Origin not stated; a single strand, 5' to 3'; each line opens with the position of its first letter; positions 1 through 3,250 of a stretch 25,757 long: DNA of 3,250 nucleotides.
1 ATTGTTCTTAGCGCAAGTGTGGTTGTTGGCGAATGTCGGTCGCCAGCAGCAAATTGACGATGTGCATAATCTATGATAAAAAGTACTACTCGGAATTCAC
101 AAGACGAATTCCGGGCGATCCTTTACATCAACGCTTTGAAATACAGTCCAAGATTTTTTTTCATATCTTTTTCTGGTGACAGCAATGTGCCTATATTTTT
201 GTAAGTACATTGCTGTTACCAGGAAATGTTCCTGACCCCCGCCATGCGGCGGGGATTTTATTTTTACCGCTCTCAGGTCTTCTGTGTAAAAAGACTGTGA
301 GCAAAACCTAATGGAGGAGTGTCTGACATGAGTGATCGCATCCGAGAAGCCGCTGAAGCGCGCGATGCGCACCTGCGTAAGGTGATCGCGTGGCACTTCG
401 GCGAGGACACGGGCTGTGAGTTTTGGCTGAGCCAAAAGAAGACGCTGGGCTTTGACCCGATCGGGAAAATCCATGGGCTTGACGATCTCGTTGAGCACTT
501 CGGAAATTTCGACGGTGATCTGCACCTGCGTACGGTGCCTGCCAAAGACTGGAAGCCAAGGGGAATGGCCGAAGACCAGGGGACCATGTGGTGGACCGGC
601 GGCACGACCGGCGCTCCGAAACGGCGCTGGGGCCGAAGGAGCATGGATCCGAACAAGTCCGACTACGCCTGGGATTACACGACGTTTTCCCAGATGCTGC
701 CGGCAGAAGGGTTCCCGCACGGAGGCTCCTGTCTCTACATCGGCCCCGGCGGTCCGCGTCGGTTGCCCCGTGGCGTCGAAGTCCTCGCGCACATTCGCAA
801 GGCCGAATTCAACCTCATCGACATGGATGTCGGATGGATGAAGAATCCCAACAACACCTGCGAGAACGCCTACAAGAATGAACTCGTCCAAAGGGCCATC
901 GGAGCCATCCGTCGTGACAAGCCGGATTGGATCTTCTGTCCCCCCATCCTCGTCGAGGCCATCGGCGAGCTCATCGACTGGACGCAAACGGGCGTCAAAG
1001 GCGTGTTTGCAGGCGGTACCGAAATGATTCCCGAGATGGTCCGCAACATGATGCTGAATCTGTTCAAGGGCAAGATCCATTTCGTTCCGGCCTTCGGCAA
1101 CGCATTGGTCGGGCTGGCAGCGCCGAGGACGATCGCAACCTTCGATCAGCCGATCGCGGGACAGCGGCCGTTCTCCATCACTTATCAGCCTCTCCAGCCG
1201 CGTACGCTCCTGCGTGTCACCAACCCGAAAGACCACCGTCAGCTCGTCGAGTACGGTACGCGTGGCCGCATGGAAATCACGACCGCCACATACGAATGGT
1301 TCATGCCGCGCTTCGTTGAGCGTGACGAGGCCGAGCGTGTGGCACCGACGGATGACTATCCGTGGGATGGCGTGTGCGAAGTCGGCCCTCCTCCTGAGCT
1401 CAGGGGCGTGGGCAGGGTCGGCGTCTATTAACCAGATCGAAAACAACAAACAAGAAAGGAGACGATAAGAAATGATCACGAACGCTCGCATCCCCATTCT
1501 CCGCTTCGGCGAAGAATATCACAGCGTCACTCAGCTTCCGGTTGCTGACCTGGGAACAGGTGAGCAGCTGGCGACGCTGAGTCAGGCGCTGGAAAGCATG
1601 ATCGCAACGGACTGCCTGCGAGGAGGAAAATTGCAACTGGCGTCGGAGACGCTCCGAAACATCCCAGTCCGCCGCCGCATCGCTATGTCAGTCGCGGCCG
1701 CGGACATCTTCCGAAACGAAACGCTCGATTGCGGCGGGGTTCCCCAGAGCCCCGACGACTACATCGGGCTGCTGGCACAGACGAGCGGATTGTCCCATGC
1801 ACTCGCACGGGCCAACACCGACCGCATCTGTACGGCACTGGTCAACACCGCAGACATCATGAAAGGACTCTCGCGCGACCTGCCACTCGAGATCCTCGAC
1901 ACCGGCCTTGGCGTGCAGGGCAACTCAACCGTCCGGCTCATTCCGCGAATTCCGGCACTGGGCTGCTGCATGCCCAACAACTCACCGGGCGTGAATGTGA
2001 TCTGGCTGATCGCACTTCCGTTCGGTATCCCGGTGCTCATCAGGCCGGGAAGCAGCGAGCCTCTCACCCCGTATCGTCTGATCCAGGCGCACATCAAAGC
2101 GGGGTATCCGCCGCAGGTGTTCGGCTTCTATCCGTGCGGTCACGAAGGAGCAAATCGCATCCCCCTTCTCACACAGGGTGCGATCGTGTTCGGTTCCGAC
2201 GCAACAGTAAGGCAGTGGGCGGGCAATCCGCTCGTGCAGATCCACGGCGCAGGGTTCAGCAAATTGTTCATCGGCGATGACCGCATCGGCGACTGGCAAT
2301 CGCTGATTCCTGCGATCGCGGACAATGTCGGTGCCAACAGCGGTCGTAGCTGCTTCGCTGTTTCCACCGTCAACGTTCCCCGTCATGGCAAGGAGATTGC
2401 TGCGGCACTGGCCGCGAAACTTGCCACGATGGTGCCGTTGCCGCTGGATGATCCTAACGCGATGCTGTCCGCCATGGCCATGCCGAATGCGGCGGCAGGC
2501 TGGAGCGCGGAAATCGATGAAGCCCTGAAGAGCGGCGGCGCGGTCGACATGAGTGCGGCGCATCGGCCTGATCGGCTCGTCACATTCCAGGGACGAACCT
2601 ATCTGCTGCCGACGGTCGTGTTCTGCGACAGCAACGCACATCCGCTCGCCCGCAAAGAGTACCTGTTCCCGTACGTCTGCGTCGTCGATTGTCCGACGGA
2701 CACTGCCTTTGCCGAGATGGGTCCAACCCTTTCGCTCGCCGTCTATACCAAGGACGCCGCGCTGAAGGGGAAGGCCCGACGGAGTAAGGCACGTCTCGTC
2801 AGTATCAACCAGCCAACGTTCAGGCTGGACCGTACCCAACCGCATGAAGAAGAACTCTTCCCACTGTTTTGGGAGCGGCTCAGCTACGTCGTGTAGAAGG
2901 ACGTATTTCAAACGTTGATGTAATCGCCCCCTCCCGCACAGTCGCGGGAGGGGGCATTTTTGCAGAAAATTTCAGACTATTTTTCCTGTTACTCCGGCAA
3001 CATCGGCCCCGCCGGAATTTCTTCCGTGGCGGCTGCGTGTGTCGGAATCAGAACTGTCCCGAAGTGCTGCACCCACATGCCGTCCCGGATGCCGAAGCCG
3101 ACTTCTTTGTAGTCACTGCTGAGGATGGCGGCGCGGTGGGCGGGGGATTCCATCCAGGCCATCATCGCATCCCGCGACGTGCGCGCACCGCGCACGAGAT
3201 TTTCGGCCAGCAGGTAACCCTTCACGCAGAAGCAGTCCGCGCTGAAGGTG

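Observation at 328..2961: Stand-alone EhpF/GriC + EhpG/GriD-like two-component carboxylate reductase in a CPR-like genome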

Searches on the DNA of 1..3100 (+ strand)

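Call 24: search_rna_families(source=window, start=1, end=3100, threshold=evalue, max_evalue=10, show_alignments=2)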
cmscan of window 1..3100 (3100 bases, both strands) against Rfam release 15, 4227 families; matches with E-value up to 10: 14.
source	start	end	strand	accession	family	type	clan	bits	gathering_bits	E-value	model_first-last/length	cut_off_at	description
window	169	226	+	RF03913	mir-992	Gene; miRNA;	-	26.2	79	0.03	1-86/86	no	mir-992 microRNA precursor family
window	169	226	+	RF03512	mir-3479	Gene; miRNA;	-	23.8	79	0.12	1-74/74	no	mir-3479 microRNA precursor family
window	160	236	-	RF03299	mir-1000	Gene; miRNA;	-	22.9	50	0.065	1-72/72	no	mir-1000 microRNA precursor family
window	2327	2374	+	RF01059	mir-598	Gene; miRNA;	-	21.8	69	0.31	1-80/80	no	mir-598 microRNA precursor family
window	168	226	+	RF04170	MIR7723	Gene; miRNA;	-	21.2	200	0.4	65-172/235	no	MIR7723 microRNA precursor family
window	117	179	-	RF03002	lysM-Prevotella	Cis-reg;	-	21.1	66.6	5.6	1-66/66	no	lysM-Prevotella RNA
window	204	263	+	RF02270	nse_sRNA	Gene;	-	20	75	3.6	1-73/73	no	Neisseria sigma-E sRNA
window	2916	2993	-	RF02987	GA-cis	Gene; sRNA;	-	18.3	34.7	1.8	1-88/88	no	GA-cis RNA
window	170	227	+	RF04106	mir-1303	Gene; miRNA;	-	18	107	6.9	1-85/85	no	mir-1303 microRNA precursor family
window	220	262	-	RF02628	Hrs1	Gene; sRNA;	-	17.5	56.4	4.6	1-74/74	no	Hfq-regulated sRNA 1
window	188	263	+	RF02837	anti-hemB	Gene; sRNA;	-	17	49.5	1.2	1-81/81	no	Burkholderia RNA 7 (anti-hemB)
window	1067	1145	-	RF02236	asX2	Gene; sRNA;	-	16.5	70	6.5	1-87/87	no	Xanthomonas sRNA asX2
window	933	978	-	RF01276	sR53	Gene; snRNA; snoRNA; CD-box;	-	15.9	49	1.6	1-60/60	no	Small nucleolar RNA sR53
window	2973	3024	-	RF02191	TCL6_1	Gene; lncRNA;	-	15.6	60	3.5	62-113/113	no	T-cell leukemia/lymphoma 6 conserved region 1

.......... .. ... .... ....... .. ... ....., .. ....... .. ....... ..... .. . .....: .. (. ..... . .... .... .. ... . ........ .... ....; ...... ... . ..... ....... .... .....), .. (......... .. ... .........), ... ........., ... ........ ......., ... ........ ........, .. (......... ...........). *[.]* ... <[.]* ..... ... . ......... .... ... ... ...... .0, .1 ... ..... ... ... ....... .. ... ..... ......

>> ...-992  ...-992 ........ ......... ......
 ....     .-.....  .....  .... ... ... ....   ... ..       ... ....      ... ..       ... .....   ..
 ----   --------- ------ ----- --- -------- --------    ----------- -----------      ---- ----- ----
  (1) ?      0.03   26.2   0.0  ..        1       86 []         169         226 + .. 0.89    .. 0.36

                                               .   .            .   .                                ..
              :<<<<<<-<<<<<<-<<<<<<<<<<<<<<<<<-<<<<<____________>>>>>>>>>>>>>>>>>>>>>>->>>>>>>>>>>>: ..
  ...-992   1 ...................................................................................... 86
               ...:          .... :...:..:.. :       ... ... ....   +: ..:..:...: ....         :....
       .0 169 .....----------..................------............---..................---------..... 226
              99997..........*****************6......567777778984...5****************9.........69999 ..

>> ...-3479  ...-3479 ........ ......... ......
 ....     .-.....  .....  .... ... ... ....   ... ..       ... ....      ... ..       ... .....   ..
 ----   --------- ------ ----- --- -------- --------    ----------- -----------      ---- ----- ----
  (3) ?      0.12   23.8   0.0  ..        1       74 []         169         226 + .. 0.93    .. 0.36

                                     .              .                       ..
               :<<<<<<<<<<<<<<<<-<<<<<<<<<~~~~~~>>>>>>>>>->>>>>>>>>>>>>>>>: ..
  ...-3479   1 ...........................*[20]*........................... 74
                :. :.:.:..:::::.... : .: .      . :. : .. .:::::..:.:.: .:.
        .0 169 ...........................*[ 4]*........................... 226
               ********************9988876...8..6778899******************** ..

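Call 99: build_rna_model(alignment_id=A3)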
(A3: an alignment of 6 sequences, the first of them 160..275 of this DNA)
Model R1 built from alignment A3 (6 sequences, 134 columns); structure: RNAalifold consensus.
model positions 120; base pairs 20; branch points 0; effective number of sequences 3.98; information 0.59 bits per position. Calibrated on 0.2 Mb of random sequence (short: E-values are rough).
structure used (alignment columns):
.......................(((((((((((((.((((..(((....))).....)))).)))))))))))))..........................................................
